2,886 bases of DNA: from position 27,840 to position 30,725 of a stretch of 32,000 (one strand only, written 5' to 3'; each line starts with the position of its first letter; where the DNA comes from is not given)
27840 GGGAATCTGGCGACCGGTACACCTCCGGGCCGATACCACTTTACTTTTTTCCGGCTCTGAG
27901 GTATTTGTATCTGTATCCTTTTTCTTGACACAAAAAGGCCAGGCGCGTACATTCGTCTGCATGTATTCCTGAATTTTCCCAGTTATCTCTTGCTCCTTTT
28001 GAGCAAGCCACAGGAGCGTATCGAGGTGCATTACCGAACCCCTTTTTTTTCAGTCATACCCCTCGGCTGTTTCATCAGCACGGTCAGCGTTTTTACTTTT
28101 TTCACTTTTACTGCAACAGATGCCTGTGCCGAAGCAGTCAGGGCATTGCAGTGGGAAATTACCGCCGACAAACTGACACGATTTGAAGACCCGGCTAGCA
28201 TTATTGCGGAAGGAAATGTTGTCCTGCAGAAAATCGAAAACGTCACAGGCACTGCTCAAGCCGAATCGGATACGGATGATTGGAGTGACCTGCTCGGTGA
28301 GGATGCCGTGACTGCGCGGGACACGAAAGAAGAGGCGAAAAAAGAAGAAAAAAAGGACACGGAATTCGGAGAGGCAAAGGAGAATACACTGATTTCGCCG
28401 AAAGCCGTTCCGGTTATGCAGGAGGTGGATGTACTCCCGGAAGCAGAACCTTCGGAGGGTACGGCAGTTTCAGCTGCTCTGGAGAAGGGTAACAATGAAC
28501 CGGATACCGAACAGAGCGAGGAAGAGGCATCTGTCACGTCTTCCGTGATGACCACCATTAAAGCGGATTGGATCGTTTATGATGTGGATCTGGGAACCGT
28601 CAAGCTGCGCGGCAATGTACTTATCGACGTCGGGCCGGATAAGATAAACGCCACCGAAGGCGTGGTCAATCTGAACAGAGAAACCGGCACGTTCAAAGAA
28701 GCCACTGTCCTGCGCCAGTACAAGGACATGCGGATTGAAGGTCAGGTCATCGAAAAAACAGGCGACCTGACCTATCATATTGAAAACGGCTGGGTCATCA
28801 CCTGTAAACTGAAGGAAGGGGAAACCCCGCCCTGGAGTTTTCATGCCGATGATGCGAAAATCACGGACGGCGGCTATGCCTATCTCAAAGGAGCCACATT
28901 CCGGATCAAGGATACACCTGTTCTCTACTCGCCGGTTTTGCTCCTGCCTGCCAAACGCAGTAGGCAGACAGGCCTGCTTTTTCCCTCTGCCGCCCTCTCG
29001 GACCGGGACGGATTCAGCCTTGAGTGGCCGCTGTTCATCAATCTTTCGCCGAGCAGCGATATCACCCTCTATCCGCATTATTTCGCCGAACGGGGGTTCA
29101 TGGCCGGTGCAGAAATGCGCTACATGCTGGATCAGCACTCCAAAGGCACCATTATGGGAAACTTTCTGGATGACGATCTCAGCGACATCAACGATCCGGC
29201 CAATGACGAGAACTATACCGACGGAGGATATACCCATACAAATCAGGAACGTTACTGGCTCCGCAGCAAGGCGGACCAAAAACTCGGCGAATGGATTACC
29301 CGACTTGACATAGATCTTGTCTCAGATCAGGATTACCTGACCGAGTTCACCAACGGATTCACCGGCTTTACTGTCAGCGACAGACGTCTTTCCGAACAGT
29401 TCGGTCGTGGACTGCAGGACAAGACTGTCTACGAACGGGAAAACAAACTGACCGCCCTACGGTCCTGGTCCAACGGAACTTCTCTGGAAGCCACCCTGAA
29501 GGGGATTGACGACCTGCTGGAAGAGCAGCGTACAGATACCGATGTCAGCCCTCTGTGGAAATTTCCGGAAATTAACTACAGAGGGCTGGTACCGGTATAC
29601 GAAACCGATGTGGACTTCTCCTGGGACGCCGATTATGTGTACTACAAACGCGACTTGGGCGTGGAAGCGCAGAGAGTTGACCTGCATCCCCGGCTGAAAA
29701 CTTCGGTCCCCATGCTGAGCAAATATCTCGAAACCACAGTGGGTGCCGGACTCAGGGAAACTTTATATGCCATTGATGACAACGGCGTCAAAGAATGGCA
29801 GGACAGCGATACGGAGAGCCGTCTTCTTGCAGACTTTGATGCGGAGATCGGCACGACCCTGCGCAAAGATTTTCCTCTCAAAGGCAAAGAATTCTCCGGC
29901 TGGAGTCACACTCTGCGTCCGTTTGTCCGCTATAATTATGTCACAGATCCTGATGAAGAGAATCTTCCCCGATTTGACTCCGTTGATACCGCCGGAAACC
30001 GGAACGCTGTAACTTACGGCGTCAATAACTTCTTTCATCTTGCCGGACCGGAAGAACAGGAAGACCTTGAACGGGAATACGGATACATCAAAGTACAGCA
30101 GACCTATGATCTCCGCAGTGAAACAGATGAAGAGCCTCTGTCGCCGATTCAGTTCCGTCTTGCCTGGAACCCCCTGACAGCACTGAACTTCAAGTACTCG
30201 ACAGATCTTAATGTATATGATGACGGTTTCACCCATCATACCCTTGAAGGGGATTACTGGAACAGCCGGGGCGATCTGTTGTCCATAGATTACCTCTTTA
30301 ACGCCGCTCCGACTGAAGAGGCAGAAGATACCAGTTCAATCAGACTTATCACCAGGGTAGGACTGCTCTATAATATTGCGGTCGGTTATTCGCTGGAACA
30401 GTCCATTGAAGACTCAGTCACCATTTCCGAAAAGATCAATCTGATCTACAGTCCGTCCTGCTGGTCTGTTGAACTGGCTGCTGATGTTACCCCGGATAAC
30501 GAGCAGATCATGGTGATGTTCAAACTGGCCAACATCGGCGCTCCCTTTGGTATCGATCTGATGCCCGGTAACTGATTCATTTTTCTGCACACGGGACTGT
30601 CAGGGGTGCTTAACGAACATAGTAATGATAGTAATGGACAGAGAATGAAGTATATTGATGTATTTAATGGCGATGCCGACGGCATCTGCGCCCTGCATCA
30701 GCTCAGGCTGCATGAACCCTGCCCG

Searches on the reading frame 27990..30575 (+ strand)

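Call 41: search_protein_families(library=ncbifam, proteins=[window:27990-30575:+], max_evalue=0.01)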
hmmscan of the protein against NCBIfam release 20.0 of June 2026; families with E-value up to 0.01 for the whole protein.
window:27990-30575:+ (861 aa): 2 families
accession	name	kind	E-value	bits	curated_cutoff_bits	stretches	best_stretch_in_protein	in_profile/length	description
NF002997.0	PRK03761.1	equivalog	6e-39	133.8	683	2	200-457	99-344/783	LPS assembly protein LptD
NF003358.0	PRK04423.1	equivalog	3.3e-30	105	944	1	226-462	123-341/799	LPS-assembly protein LptD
